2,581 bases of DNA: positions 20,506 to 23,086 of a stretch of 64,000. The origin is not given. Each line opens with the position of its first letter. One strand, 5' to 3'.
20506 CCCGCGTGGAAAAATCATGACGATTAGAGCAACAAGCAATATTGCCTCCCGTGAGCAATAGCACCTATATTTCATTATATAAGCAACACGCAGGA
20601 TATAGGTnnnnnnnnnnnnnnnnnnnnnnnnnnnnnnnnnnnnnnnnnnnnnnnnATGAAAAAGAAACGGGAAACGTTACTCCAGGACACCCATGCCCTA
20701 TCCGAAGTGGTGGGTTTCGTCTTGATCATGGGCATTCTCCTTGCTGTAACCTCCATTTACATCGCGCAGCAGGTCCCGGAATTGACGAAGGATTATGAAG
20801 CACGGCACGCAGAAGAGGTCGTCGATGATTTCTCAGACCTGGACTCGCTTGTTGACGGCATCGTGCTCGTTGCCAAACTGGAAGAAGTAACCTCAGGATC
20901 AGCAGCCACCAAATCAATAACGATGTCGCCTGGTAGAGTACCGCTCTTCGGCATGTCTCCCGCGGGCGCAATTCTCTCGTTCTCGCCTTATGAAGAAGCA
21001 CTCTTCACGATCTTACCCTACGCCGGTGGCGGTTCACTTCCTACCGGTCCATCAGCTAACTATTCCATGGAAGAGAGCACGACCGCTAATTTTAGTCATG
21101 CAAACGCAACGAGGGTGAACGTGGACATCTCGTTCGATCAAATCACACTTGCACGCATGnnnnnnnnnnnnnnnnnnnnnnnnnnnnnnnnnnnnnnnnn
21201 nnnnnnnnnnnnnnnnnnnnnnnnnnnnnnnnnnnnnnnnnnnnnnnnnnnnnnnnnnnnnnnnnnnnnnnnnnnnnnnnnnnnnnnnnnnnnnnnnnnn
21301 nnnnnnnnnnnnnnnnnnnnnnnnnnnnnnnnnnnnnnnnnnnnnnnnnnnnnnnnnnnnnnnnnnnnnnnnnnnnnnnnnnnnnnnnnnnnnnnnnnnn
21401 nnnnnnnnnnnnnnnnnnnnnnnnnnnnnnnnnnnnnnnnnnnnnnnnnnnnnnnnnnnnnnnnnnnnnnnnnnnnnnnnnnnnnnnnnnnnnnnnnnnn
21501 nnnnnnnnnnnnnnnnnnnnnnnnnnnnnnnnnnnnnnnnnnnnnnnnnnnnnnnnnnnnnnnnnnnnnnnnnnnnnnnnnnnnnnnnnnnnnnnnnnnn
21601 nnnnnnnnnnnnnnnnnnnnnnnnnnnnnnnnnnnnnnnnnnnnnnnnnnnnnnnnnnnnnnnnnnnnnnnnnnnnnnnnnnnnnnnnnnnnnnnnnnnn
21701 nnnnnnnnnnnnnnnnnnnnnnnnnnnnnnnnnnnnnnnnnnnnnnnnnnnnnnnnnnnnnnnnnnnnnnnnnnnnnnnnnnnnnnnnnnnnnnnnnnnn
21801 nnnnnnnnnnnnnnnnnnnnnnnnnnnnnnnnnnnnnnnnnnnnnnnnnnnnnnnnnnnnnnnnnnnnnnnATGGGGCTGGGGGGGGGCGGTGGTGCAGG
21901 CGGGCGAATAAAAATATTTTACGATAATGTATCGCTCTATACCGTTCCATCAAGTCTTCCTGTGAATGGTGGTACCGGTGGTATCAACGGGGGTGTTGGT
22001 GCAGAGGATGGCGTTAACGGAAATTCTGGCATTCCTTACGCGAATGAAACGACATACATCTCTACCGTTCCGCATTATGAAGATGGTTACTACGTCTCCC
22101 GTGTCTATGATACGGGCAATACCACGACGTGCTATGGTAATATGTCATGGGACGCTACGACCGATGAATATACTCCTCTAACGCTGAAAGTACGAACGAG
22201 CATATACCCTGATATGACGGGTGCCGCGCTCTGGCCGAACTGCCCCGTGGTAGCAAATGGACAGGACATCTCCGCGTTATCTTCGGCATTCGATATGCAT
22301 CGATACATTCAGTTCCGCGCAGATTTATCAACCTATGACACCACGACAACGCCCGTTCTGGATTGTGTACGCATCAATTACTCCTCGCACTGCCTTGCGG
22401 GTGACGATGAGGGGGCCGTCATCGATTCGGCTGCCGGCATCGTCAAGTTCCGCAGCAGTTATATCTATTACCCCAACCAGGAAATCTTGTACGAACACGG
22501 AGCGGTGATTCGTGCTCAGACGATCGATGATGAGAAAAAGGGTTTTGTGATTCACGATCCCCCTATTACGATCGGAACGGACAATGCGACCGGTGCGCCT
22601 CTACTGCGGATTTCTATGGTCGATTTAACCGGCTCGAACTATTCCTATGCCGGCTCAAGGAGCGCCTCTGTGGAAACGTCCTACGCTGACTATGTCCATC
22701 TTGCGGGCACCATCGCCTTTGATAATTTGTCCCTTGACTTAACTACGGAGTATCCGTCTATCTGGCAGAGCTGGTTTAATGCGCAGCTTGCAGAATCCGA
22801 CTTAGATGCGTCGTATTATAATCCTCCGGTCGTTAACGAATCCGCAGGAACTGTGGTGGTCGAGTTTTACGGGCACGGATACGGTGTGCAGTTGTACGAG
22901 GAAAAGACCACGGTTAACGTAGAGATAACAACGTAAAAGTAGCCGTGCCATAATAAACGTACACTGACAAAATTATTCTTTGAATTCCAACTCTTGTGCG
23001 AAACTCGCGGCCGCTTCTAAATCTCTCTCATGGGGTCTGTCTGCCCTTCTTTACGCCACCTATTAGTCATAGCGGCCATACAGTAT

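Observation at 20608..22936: Glycine-rich pilin-like giant protein broken by a +1 frameshift inside a G9 homopolymer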

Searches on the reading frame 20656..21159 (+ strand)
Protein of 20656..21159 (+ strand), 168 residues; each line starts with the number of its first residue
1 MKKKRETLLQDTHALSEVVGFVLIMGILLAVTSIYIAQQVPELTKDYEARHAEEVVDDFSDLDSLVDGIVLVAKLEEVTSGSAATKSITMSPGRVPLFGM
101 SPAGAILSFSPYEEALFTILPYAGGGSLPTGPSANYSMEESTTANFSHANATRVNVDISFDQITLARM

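Call 47: search_protein_families(library=pfam, proteins=[window:20656-21159:+], max_evalue=10)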
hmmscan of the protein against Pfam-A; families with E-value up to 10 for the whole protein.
seq(168 aa): 1 family
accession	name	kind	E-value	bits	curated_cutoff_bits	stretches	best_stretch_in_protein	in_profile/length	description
PF23960.2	DUF7289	-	0.00026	21.1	27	1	14-61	2-52/238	Family of unknown function (DUF7289)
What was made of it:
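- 20695..20838 (+): Pilin-like N-terminus: an invariant Ala at the predicted -1 position of a class III signal peptide, followed by a hydrophobic helix. It matches DUF7289 profile positions 2-52. Pfam match to residues 14-61 (call 47).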

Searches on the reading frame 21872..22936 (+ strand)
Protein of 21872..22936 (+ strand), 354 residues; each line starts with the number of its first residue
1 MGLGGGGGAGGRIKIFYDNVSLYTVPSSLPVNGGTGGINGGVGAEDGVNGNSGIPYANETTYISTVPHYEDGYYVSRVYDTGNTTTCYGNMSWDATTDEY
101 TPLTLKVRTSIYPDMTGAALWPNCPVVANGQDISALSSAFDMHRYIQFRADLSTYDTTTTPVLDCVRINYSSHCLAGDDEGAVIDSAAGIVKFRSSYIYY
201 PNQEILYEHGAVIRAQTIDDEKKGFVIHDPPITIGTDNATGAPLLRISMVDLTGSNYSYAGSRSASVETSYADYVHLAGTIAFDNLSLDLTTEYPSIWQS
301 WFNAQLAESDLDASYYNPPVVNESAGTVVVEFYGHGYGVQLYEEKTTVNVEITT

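Call 18: find_related_loci(query=A2, collection=metagenome_contigs, flank=6000)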
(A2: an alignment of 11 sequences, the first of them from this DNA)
Query A2 (297 aa) in metagenome_contigs; peptide patterns used: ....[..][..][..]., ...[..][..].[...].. (x = any residue, [..] = any of these).
225 stretches matched a pattern; 7 encode a relative of the query (tblastn E <= 1e-3); 7 distinct loci.
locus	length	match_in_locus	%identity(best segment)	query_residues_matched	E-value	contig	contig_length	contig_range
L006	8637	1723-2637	74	1-297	1e-139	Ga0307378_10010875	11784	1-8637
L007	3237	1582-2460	58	1-295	7e-114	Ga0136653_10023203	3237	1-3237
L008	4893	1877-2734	49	1-295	1e-85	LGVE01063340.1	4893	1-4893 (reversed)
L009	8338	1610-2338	55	44-295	1e-79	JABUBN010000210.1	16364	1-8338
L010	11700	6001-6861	56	1-295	3e-100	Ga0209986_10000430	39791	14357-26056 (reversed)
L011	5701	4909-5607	47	5-248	2e-72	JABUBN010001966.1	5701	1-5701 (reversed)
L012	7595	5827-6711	39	10-296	8e-50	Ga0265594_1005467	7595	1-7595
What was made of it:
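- Tried and rejected: A rescan with the C-terminal alignment gave only 7 loci (call 18).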

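Call 29: list_cluster_members(proteins=[P0009, window:21872-22936:+, window:21824-22936:+, window:21863-22936:+, window:21962-22936:+, window:23305-25218:-, window:19068-20387:+])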
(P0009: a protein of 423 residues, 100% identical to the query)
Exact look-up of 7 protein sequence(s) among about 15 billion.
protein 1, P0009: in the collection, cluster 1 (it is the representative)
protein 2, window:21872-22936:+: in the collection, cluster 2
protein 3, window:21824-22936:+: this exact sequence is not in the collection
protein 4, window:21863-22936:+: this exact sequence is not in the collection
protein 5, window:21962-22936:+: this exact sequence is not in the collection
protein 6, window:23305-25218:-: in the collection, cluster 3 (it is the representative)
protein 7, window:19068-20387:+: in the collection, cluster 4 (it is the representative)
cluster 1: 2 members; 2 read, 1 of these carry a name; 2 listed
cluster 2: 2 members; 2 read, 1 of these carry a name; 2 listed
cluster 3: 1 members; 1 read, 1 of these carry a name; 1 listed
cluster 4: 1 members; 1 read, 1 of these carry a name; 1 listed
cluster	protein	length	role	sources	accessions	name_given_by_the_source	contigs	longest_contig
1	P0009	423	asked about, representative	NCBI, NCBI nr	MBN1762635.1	MAG: hypothetical protein JW878_06135 [Methanomicrobia archaeon] | hypothetical protein [Methanomicrobia archaeon]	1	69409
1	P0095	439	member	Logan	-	-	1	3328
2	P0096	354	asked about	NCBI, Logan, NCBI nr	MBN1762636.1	MAG: hypothetical protein JW878_06140 [Methanomicrobia archaeon] | hypothetical protein [Methanomicrobia archaeon]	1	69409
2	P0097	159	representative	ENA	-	-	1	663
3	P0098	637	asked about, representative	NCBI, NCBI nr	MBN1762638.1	MAG: DNA topoisomerase (ATP-hydrolyzing) subunit B [Methanomicrobia archaeon] | DNA topoisomerase (ATP-hydrolyzing) subunit B [Methanomicrobia archaeon]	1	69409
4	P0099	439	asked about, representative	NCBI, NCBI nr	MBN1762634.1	MAG: hypothetical protein JW878_06130 [Methanomicrobia archaeon] | hypothetical protein [Methanomicrobia archaeon]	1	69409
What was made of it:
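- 20656..21885 (+): N-terminal 410 codons of the single gene, in frame 1. NCBI annotates this part as JW878_06135 (MBN1762635.1, 423 aa including the out-of-frame tail). The NCBI name and accession come from call 29.
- The source is a metagenome-assembled genome (call 29).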

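Call 47: search_protein_families(library=pfam, proteins=[window:22043-22933:+], max_evalue=10)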
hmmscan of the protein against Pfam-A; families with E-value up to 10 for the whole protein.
seq(297 aa): 1 family
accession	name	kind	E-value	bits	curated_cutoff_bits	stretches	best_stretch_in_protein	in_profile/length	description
PF23960.2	DUF7289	-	3.6e-06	27.1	27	1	145-253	108-206/238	Family of unknown function (DUF7289)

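Call 49: search_solved_structures(query=A2, max_evalue=1)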
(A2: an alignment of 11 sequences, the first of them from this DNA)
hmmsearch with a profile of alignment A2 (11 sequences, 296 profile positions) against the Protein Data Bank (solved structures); distinct sequences matched with E-value up to 1: 3.
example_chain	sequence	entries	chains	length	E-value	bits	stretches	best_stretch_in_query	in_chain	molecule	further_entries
4e27_A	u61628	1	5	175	0.77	12.2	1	70-134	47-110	Capsid Protein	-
4dmi_A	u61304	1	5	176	0.77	12.2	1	70-134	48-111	Capsid Protein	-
6z1p_Av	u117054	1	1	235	0.81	12.2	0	164-243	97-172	50S ribosomal protein L21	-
